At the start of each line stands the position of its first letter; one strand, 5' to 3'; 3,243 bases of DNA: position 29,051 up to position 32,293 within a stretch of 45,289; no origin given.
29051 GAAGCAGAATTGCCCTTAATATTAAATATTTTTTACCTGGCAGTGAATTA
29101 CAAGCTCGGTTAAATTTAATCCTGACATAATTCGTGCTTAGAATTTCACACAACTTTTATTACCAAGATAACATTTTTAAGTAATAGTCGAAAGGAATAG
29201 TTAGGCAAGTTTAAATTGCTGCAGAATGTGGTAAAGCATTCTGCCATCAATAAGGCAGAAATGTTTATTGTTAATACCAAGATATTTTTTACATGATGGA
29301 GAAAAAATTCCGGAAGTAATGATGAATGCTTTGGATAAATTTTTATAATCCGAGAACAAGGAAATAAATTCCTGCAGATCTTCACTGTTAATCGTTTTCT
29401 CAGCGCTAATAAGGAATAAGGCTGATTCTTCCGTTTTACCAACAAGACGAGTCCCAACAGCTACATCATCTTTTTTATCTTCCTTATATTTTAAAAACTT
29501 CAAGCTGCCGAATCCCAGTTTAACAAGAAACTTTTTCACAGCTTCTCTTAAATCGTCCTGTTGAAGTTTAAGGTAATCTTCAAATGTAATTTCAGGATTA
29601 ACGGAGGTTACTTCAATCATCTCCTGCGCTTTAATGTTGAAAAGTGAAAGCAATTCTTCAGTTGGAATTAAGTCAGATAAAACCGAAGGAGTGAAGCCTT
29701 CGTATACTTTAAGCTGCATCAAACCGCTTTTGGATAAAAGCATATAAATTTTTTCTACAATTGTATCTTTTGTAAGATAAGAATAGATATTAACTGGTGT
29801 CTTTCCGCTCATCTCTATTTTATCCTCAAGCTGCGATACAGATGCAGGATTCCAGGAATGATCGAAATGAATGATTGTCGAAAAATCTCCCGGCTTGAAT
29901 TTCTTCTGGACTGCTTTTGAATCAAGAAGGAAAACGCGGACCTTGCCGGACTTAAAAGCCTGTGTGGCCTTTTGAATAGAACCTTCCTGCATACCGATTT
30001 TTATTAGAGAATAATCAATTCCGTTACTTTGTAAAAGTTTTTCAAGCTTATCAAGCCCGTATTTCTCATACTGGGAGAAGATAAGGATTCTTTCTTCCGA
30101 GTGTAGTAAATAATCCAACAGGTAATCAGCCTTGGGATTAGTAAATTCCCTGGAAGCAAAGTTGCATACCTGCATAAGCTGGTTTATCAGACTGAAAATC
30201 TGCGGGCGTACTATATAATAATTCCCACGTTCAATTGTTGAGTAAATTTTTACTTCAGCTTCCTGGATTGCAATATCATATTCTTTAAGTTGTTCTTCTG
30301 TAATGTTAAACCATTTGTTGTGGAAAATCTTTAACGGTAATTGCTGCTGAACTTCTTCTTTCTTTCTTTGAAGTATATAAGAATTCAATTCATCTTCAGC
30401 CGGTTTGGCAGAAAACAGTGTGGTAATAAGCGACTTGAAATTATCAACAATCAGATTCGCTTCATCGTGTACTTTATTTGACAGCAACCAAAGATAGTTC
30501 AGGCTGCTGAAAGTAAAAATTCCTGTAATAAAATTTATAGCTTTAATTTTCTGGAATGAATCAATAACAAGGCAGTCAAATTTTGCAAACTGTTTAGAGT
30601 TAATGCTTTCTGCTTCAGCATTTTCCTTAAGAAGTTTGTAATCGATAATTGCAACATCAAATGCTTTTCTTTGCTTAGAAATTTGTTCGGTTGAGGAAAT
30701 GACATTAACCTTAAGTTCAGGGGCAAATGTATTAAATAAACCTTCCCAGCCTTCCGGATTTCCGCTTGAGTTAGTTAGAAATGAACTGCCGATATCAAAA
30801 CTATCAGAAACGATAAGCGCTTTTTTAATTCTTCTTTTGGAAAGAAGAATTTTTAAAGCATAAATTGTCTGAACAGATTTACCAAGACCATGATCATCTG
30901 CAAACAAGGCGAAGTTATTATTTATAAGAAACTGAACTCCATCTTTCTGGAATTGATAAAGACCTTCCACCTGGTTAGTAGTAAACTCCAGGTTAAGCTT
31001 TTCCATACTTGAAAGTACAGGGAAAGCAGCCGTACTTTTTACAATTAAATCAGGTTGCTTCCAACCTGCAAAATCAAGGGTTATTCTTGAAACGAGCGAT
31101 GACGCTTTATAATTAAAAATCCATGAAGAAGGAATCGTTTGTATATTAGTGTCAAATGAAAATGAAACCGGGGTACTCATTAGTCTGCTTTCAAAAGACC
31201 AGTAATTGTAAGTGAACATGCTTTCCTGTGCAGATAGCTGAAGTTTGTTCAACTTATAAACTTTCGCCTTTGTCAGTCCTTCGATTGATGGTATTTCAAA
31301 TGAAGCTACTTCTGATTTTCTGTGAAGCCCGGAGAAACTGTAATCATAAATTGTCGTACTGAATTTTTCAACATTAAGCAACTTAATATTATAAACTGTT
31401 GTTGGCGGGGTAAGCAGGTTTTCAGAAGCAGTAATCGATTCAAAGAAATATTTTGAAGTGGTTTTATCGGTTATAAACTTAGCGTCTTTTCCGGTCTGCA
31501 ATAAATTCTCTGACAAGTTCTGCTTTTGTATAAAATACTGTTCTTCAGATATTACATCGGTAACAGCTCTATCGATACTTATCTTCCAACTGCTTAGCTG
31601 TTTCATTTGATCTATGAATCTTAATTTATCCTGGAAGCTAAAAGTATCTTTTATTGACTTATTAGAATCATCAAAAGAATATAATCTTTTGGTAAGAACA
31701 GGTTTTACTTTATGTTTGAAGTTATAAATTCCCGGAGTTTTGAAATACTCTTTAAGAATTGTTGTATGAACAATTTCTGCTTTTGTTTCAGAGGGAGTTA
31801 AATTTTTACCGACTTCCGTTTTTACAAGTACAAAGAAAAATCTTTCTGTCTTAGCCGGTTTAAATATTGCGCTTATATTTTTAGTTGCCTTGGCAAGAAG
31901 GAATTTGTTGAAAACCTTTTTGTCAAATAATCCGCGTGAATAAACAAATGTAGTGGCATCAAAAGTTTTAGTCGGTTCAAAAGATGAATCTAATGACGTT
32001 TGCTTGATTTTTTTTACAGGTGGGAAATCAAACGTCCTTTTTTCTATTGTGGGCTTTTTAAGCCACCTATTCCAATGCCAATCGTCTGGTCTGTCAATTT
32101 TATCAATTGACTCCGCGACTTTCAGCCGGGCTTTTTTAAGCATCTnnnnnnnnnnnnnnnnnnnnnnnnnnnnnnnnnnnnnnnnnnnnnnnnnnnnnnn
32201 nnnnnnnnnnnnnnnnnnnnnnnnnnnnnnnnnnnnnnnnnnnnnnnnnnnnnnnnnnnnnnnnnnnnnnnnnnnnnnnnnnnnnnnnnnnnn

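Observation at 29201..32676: Two-gene module: unknown 176-aa protein + 980-aa SNF2-like/Mrr-like protein (candidate uncharacterised system)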

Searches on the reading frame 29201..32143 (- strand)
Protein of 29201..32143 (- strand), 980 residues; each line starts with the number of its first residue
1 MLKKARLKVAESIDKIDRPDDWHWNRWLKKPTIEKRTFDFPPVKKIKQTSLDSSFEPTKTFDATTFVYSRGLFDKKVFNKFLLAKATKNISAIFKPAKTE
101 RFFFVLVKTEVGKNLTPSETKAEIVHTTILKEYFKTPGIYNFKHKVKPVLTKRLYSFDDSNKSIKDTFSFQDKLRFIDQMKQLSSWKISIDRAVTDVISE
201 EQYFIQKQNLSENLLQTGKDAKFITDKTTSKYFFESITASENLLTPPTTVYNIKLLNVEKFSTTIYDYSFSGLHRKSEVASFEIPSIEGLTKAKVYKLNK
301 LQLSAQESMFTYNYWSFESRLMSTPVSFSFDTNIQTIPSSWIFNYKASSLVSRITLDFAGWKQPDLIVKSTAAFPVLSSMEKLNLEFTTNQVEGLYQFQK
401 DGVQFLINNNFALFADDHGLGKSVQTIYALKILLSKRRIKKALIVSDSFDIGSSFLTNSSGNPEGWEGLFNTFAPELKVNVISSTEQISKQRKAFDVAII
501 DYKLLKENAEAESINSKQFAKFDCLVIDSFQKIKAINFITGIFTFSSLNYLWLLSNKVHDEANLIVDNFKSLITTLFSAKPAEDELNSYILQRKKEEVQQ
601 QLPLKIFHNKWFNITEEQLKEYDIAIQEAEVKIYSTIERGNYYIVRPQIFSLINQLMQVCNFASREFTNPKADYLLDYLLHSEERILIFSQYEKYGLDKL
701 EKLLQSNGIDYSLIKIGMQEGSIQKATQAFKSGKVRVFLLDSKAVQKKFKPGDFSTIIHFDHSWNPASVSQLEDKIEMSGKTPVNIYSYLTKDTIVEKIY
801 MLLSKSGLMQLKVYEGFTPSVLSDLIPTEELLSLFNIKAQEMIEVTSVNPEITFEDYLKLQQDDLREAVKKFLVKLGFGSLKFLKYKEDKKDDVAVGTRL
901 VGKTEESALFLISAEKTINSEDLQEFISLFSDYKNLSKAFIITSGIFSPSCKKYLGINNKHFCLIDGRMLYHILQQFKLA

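Call 3: search_protein_families(library=pfam, proteins=[window:29201-32143:-], max_evalue=1)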
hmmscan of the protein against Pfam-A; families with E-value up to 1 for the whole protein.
window:29201-32143:- (980 aa): 5 families
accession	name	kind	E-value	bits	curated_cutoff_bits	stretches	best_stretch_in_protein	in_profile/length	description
PF00176.29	SNF2-rel_dom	-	4.3e-13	49.4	24.9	2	399-535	2-139/290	SNF2-related domain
PF00271.37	Helicase_C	-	2.5e-10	41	23.5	1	671-773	2-103/110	Helicase conserved C-terminal domain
PF04471.18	Mrr_cat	-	1.6e-06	28.6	21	1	859-972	3-113/115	Restriction endonuclease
PF14805.11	THDPS_N_2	-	0.16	12.6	25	0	3-30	37-59/67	Tetrahydrodipicolinate N-succinyltransferase N-terminal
PF19342.4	MGP3_C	-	0.59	10.5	25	0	299-334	72-107/113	MGP3 C-terminal domain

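Call 4: search_protein_families(library=padloc, proteins=[window:29201-32143:-], max_evalue=1)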
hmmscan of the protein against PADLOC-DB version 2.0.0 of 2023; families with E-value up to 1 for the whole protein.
window:29201-32143:- (980 aa): 12 families
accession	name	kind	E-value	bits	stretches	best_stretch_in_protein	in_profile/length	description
PDLC02842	DpdE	-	1.8e-24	83.5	2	583-802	910-1139/1176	DpdE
PDLC02845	DpdE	-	4.9e-21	72.3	2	587-802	1043-1261/1293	DpdE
PDLC02850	DpdE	-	1.5e-17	60.8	2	586-835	1006-1260/1282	DpdE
PDLC00631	ZorD1|ZorD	-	1.2e-13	47.9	2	583-939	661-1022/1071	"SWI2/SNF2 helicase, Mrr-like nuclease"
PDLC02849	DpdE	-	3.8e-13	46.5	2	588-804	603-823/857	DpdE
PDLC02851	DpdE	-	2.7e-09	33.4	1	586-816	802-1037/1055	DpdE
PDLC00634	ZorD1|ZorD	-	1.7e-07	27.4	2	371-444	479-552/1208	"SWI2/SNF2 helicase, Mrr-like nuclease"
PDLC00629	ZorD1|ZorD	-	5.2e-07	26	2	569-787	702-922/1012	"SWI2/SNF2 helicase, Mrr-like nuclease"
PDLC00632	ZorD1|ZorD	-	5.5e-06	22.6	2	369-443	576-651/1101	"SWI2/SNF2 helicase, Mrr-like nuclease"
PDLC02504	BrxHI|BrxHII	-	0.00087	15.3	2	682-822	483-624/971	BrxHII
PDLC02621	DrmD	-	0.00091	15.5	2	605-793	439-639/1040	DrmD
PDLC02848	DpdE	-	0.01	11.8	1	411-534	377-483/856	DpdE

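Call 5: search_protein_families(library=ncbifam, proteins=[window:29201-32143:-], max_evalue=1)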
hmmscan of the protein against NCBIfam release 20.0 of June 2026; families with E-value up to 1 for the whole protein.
window:29201-32143:- (980 aa): 5 families
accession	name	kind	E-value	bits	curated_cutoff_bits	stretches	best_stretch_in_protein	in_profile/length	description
NF058637.1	helic_SCO1167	equivalog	5.3e-21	74.4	1200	2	588-806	674-903/932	SCO1167/SCO6262 family helicase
NF038317.1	DISARM_DrmD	equivalog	0.027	12.7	610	0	669-795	484-626/1021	DISARM system SNF2-like helicase DrmD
NF053711.1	RNA_heli_RhlE1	exception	0.046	12.5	750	1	681-740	240-300/434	RNA helicase RhlE1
TIGR03418.1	chol_sulf_TF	equivalog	0.17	10.9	324.8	1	420-502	68-143/291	choline sulfate utilization transcriptional regulator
NF007882.0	PRK10590.1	equivalog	0.2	10.5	743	1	684-739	246-300/456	ATP-dependent RNA helicase RhlE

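Call 8: search_solved_structures(query=window:29201-32143:-, max_evalue=0.01, show_alignments=2)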
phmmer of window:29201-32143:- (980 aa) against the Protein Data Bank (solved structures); distinct sequences matched with E-value up to 0.01: 39.
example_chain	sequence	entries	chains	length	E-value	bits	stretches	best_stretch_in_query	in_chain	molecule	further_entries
6pwf_K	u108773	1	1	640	2.9e-12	48.8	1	401-865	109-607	chromatin remodeling factor ISWI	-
5jxr_A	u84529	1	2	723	1.1e-10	43.6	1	399-846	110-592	Chromatin-remodeling complex ATPase-like protein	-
5gn1_A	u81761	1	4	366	5e-09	38.1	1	678-805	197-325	ATP-dependent helicase FUN30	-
7z8s_E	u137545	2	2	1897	1.9e-08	36.2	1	737-881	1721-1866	Helicase-like protein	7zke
7z7n_E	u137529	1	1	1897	1.9e-08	36.2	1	737-881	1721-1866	Helicase-like protein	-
9ear_W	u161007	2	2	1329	3.5e-07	32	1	397-806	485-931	Chromodomain-helicase-DNA-binding protein 1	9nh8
6g7e_B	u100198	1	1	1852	8.3e-07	30.7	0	737-839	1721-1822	Helicase-like protein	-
1z63_A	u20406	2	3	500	8.6e-07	30.7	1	404-810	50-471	Helicase of the snf2/rad54 family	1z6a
6ryr_W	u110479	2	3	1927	8.7e-07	30.6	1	677-809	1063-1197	Chromodomain-helicase-DNA-binding protein 4,Chromodomain-helicase-DNA-binding protein 4,Ch | Chromodomain-helicase-DNA-binding protein 4,CHD4,Chromodomain-helic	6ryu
7zb5_E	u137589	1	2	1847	1.1e-06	30.4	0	737-837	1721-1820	Helicase-like protein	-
6ne3_W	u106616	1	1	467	1.9e-06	29.5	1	412-800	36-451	SWI/SNF-related matrix-associated actin-dependent regulator of chromatin subfamily A membe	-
9z04_A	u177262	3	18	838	2.2e-06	29.3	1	673-817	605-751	Lymphoid-specific helicase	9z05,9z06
5jxt_B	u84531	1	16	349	2.6e-06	29.1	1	673-846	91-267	Chromatin-remodeling complex ATPase-like protein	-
7xxe_B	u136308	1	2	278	4.4e-06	28.3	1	673-803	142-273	ATP-dependent helicase fft3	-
6hts_G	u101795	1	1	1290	9e-06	27.3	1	673-834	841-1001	Chromatin-remodeling ATPase INO80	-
8atf_G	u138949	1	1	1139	1.1e-05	27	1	664-802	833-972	Ino80 ATPase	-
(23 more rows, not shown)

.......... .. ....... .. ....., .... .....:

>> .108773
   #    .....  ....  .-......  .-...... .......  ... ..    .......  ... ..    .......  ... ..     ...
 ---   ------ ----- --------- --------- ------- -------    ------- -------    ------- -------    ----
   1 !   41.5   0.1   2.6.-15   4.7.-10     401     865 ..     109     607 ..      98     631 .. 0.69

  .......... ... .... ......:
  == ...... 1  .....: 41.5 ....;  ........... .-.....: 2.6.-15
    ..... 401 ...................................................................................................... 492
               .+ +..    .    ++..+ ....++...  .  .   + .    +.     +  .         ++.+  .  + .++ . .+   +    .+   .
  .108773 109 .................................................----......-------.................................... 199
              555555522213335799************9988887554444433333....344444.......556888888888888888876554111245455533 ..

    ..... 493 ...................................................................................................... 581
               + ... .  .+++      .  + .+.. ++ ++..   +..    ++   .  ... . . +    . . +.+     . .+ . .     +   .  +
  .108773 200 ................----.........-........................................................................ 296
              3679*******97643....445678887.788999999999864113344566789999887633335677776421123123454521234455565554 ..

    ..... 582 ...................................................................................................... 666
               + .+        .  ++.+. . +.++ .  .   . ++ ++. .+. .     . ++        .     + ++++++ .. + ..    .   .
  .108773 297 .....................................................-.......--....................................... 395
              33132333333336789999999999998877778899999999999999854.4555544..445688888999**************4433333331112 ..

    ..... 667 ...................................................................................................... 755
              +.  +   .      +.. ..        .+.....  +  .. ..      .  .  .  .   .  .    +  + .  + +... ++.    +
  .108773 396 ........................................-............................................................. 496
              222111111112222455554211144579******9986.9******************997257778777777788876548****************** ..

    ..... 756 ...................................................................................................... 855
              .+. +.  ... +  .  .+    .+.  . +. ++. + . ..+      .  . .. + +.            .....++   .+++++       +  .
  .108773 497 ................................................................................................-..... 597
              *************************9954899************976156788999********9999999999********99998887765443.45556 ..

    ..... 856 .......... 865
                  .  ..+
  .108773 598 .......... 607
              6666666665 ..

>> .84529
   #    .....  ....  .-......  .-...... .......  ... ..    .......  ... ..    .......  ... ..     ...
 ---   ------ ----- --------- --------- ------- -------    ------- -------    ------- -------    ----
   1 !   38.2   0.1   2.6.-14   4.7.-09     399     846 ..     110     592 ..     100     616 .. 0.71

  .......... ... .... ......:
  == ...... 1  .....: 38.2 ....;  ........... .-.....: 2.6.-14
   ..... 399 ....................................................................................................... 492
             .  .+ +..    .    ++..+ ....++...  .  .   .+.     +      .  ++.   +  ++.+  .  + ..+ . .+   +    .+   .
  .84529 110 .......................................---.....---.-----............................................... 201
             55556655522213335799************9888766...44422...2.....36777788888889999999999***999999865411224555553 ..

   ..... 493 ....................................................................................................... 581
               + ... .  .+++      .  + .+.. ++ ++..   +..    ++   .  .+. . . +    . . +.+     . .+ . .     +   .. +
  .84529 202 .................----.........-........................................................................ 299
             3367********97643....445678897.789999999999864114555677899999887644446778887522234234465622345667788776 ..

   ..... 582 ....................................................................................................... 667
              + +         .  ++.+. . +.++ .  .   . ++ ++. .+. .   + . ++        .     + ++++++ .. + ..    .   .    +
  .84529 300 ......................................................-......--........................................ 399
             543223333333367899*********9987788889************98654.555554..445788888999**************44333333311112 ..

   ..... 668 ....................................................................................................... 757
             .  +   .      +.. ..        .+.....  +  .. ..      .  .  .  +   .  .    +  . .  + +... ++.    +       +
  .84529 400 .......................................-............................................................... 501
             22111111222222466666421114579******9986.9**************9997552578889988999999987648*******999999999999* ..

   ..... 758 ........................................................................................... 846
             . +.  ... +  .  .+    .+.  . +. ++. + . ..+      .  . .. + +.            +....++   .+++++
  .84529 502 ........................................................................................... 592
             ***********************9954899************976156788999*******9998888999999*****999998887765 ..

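Call 13: find_homologous_proteins(query=window:29201-32143:-, max_evalue=0.001)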
Query window:29201-32143:- (980 aa): 10 proteins with E <= 0.001 among 8000 candidates.
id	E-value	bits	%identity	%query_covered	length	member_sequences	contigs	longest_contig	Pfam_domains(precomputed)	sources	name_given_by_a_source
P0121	0.0e+0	2058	96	100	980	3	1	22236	PF00176.30,PF00271.38,PF04471.19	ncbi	-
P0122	0.0e+0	1832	84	100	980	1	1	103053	PF00176.30,PF00271.38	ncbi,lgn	-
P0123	0.0e+0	1323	71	85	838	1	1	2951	PF00176.30,PF00271.38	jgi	-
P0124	0.0e+0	1258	59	100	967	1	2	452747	PF00176.30,PF00271.38,PF04851.22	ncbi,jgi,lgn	-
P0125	5.7e-198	678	39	100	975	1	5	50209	PF00176.30,PF00271.38,PF04471.19,PF04851.22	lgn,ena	-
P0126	4.7e-181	622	36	100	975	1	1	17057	PF00176.30,PF00271.38,PF04471.19,PF04851.22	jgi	jgi:SNF2 family DNA or RNA helicase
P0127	2.3e-13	67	26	45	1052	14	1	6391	PF00270.36,PF00176.30,PF18766.8,PF00271.38,PF08455.16,PF04851.22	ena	-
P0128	1.6e-5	41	24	43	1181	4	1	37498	PF00176.30,PF00271.38,PF04851.22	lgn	-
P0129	2.1e-5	41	26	41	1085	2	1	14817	PF00270.36,PF00176.30,PF12419.14,PF00271.38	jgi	jgi:SNF2 family DNA or RNA helicase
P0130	4.2e-5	40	25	43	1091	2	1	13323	PF00176.30,PF00271.38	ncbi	ncbi:MAG: SNF2-related protein [Vulcanimicrobiaceae bacterium]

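Call 97: search_protein_families(library=phrogs, proteins=[window:29201-32143:-], max_evalue=0.01)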
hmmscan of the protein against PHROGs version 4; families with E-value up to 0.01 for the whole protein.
window:29201-32143:- (980 aa): 2 families
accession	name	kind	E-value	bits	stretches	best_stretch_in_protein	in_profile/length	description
phrog_62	-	DNA, RNA and nucleotide metabolism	4.9e-31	108.1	2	582-833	897-1151/1881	DNA helicase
phrog_11801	-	other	0.00084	17.5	1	556-797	1280-1476/2269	DNA methyltransferase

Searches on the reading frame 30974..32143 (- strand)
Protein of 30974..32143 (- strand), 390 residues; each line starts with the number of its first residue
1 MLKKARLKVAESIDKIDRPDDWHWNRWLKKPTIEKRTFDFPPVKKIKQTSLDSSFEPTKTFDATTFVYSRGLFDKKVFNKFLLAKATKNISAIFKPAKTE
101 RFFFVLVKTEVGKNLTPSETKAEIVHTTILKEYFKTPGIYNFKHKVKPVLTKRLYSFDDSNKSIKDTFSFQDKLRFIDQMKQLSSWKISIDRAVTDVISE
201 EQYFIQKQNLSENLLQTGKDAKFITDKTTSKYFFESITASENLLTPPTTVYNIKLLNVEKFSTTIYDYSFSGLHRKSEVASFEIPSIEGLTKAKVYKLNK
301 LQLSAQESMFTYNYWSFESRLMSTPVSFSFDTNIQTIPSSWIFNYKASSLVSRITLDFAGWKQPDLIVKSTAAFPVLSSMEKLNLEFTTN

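Call 96: search_solved_structures(query=window:30974-32143:-, max_evalue=1)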
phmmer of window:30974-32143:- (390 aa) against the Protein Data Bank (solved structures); distinct sequences matched with E-value up to 1: 2.
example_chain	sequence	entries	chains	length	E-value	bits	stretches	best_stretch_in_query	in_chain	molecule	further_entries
1ow2_A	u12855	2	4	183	0.71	12.1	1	327-378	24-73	ISOPENTENYL-DIPHOSPHATE DELTA-ISOMERASE | ISOPENTENYL DIPHOSPHATE DELTA-ISOMERASE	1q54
1hx3_A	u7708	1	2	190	0.76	12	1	327-378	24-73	ISOPENTENYL DIPHOSPHATE DELTA-ISOMERASE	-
